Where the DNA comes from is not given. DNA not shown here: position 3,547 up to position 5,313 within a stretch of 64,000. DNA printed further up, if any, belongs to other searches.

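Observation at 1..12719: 12.7-kb co-directional redox cluster: two GMC flavoprotein oxidoreductases and two membrane-anchored di-heme CCP/MauG-like cytochromes, plus OYE, hydrolase and metallophosphoesterase genes. Candidate undescribed oxidase/quinol-peroxidase system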

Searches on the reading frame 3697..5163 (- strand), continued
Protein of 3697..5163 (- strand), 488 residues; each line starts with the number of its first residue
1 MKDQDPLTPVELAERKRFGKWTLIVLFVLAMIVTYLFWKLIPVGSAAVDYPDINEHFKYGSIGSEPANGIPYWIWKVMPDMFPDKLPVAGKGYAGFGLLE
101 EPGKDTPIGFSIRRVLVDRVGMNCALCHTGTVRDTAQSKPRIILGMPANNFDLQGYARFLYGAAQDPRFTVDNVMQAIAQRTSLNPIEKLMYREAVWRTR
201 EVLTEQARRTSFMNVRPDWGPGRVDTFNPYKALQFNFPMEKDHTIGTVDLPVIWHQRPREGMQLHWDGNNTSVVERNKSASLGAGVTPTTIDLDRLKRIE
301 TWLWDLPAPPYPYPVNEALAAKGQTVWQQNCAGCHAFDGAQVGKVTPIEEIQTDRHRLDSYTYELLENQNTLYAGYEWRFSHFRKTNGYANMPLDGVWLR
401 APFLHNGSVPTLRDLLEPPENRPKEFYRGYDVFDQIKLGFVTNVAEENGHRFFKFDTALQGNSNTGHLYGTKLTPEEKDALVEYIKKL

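Call 32: find_encoding_contigs(protein=P0061, flank=10000, max_places=2)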
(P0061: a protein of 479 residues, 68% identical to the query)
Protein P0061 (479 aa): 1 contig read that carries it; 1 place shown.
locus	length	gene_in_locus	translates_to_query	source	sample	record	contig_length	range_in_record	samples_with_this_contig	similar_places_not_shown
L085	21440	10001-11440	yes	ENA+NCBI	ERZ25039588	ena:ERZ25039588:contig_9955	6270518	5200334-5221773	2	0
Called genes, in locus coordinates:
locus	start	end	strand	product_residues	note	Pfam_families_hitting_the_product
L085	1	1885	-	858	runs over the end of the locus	PF02585:PIG-L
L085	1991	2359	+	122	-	PF00903:Glyoxalase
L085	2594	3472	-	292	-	PF00561:Abhydrolase_1, PF05057:DUF676, PF07819:PGAP1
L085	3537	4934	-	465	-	PF01565:FAD_binding_4, PF04030:ALO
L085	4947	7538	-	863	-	-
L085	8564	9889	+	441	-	PF00724:Oxidored_FMN, PF01207:Dus (faint)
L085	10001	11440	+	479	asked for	PF00034:Cytochrom_C (faint), PF13442:Cytochrome_CBB3 (faint), PF21419:RoxA-like_Cyt-c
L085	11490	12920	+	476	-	PF00034:Cytochrom_C (faint), PF13442:Cytochrome_CBB3 (faint), PF21419:RoxA-like_Cyt-c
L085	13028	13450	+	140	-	-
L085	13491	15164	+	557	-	PF00732:GMC_oxred_N, PF01266:DAO (weak), PF05199:GMC_oxred_C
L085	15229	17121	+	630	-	PF03098:An_peroxidase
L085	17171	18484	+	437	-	PF00067:p450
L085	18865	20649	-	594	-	PF00528:BPD_transp_1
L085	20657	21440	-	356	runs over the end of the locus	PF00005:ABC_tran, PF13304:AAA_21 (faint), PF08402:TOBE_2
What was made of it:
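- It lies in one same-strand run with OYE-cytA-cytB-small-GMC-P450 (call 32).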

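Call 40: predict_structure(alignment_id=A1)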
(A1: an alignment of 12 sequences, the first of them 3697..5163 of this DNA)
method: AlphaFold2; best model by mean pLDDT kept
length: 488 residues; sequences in the alignment: 12
mean_pLDDT: 54.4   pTM: 0.42
mean pLDDT of the five models: 54.4, 53.2, 48.0, 44.3, 44.1
residues with pLDDT >= 90: 27; 70-90: 115; 50-70: 103; < 50: 243
segments of 3 or more residues with pLDDT < 50: 1-4, 38-69, 122-150, 215-309, 342-407, 429-433, 447-451
pLDDT, mean of each block of 10 residues (from residue 1): 56 75 80 63 34 28 37 77 80 61 54 54 40 37 38 67 89 90 79 83 70 47 29 24 24 25 28 36 31 41 45 82 88 61 49 38 42 43 36 30 42 79 68 53 50 56 60 89 79
secondary structure, 60 per line:
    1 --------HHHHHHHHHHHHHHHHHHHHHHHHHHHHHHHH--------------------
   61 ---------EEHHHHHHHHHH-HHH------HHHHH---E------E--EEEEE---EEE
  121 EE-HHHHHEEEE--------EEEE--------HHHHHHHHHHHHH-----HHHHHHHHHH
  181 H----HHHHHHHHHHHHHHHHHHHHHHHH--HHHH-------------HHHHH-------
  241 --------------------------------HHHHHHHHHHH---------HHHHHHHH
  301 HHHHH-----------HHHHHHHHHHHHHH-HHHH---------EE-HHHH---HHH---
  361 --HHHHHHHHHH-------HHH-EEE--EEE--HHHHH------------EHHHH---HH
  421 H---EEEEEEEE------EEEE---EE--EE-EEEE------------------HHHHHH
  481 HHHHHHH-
elements in order: H9-40 H72-81 H92-96 E110-114 E118-122 H124-128 E129-132 E141-144 H153-165 H171-181 H186-209 H212-215 H229-233 H273-283 H293-305 H317-330 H332-335 H348-351 H363-372 E384-386 E389-391 H394-398 H412-415 E425-432 E439-442 E453-456 H475-487
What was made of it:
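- Tried and rejected: First AF2 run with a 12-sequence alignment: pLDDT 54, discarded (call 40).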

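Call 41: search_solved_structures(query=A1, max_evalue=1, show_alignments=1)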
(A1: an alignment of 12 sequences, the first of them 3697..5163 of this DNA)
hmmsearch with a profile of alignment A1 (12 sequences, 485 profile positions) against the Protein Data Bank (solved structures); distinct sequences matched with E-value up to 1: 56.
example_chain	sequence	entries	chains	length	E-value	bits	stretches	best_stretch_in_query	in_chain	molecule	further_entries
4b2n_A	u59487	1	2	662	1.1e-17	67.3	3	384-428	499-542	70 KDA PROTEIN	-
7q21_C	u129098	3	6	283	0.0009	21.4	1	302-337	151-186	Cytochrome bc1 complex cytochrome c subunit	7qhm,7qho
6xkx_p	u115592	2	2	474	0.0012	21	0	312-337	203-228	Cbb3-type cytochrome c oxidase subunit CcoP,Cytochrome c-type cyt cy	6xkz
9g83_v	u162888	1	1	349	0.0043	19.2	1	313-337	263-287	Cbb3-type cytochrome c oxidase subunit CcoP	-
7rh5_O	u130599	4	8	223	0.0063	18.6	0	318-337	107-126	Cytochrome bc1 complex cytochrome c subunit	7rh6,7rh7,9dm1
6hwh_M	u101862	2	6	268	0.007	18.5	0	318-337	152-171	Cytochrome bc1 complex cytochrome c subunit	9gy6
8ovc_O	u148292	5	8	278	0.0075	18.4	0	318-337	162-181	Cytochrome bc1 complex cytochrome c subunit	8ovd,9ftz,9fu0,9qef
3cp5_A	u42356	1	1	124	0.009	18.1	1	311-341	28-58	Cytochrome c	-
6adq_C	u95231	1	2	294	0.0096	18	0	318-337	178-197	Cytochrome bc1 complex cytochrome c subunit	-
6cuk_A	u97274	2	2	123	0.011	17.9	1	311-341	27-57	Cytochrome c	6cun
1gdv_A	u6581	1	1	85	0.047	15.7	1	318-369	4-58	CYTOCHROME C6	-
9wcx_U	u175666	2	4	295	0.048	15.7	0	317-337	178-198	Cytochrome bc1 complex cytochrome c subunit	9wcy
6btm_A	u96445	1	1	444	0.061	15.4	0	319-342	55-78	Alternative Complex III subunit A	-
6xkw_p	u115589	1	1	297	0.062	15.3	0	312-337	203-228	Cbb3-type cytochrome c oxidase subunit CcoP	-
8ab6_D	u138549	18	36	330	0.073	15.1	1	276-339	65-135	YALI0A17468p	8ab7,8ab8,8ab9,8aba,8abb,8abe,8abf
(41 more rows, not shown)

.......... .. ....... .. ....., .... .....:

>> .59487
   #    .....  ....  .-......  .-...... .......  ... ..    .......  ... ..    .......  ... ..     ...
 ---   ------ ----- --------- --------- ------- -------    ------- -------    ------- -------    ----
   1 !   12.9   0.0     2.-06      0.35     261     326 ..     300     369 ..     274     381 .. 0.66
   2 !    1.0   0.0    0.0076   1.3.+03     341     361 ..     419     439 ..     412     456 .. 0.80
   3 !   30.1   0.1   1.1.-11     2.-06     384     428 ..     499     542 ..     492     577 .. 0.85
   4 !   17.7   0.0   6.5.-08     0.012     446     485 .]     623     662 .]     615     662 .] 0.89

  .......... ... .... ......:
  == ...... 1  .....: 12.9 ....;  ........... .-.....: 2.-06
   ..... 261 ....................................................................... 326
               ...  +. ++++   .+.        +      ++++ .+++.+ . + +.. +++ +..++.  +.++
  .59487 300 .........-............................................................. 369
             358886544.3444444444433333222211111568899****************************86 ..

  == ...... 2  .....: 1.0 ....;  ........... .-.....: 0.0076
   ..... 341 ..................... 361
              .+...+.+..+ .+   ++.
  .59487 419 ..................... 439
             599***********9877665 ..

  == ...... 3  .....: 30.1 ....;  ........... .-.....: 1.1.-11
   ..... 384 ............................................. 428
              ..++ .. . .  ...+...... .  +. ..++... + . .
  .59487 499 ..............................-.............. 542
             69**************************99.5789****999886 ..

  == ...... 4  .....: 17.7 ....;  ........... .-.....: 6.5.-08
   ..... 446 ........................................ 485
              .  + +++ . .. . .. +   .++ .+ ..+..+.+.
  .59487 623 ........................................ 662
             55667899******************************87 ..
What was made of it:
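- On RoxA-like di-haem cytochrome c clade (Pfam PF21419): In the profile alignment to 4b2n, HW266DG aligns with FW302DG and GH467 aligns with GGH (call 41).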

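Call 44: search_protein_families(library=pfam, proteins=[L023:7140-8063:+, L061:5758-7146:+, L061:6903-8552:+, L046:8161-8460:+, L077:11431-12690:+, L082:12438-15227:+, L084:14179-15618:+, L084:17262-17903:+, L084:17914-18354:+, L024:8007-8444:+], max_evalue=0.01)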
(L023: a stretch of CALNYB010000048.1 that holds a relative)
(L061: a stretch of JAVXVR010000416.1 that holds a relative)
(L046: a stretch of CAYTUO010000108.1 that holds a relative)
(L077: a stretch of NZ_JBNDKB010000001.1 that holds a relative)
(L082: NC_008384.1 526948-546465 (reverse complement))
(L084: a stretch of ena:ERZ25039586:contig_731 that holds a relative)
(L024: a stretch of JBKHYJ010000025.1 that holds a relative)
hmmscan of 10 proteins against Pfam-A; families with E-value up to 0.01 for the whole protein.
L023:7140-8063:+ (307 aa): 0 families

L061:5758-7146:+ (462 aa): 0 families

L061:6903-8552:+ (549 aa): 1 family
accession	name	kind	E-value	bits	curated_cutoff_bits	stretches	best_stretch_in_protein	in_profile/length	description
PF00067.27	p450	-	2.9e-39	135.6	22.8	2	356-518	260-430/462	Cytochrome P450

L046:8161-8460:+ (99 aa): 1 family
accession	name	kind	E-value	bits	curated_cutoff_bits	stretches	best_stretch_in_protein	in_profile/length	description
PF03992.22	ABM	-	5.1e-17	62.3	23.1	1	6-80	2-77/78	Antibiotic biosynthesis monooxygenase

L077:11431-12690:+ (419 aa): 1 family
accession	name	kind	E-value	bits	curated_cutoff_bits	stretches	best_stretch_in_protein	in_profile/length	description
PF00149.33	Metallophos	-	2e-05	25.5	21.5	1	157-338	3-190/191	Calcineurin-like phosphoesterase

L082:12438-15227:+ (929 aa): 2 families
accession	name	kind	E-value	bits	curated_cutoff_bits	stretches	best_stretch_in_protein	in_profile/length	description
PF13442.11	Cytochrome_CBB3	-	0.00012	22.8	27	0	524-545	1-20/68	Cytochrome C oxidase, cbb3-type, subunit III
PF00034.26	Cytochrom_C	-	0.0028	19.4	21.3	0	526-585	1-47/90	Cytochrome c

L084:14179-15618:+ (479 aa): 1 family
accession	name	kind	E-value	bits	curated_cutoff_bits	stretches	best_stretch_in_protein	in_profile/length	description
PF00149.33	Metallophos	-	3.7e-06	27.9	21.5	1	5-137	2-101/191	Calcineurin-like phosphoesterase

L084:17262-17903:+ (213 aa): 0 families

L084:17914-18354:+ (146 aa): 0 families

L024:8007-8444:+ (145 aa): 0 families

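Call 63: search_protein_representatives(alignment_id=A1)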
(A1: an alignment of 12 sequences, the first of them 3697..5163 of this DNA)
Query: 12 sequences, 485 profile positions. Proteins with E-value up to 0.001 (for the whole library): 6310; up to 1e-10: 4534; up to 1e-30: 1377. The best 150 are listed.
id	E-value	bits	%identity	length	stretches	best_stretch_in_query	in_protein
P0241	3.2e-182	623.1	-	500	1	5-485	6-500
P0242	5.4e-182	622.4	-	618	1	10-485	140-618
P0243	8.0e-181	618.5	-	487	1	23-484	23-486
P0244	3.8e-178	609.7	-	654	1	18-484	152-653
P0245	9.5e-174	595.2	-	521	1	7-485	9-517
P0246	1.2e-173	594.9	-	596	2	22-455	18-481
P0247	1.5e-173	594.5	-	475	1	15-485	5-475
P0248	3.1e-172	590.2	-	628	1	24-484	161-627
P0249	1.5e-171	587.9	-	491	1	5-485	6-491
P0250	7.1e-170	582.4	-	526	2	6-334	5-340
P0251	1.3e-164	565.1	-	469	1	51-484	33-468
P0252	7.8e-163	559.2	-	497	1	18-485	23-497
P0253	2.6e-162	557.5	-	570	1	5-484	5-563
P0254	4.7e-162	556.6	-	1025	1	8-485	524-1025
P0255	2.1e-159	547.9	-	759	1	44-485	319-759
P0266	7.1e-149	513.2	-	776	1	25-484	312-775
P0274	6.8e-145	500.0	-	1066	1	14-484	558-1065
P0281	9.0e-144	496.3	-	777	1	11-485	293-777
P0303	6.5e-133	460.5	-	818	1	20-485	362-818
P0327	5.7e-120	417.8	-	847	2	98-485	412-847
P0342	8.3e-112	390.9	-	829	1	19-484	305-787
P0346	5.8e-108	378.3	-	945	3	81-446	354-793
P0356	2.8e-104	366.1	-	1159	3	182-440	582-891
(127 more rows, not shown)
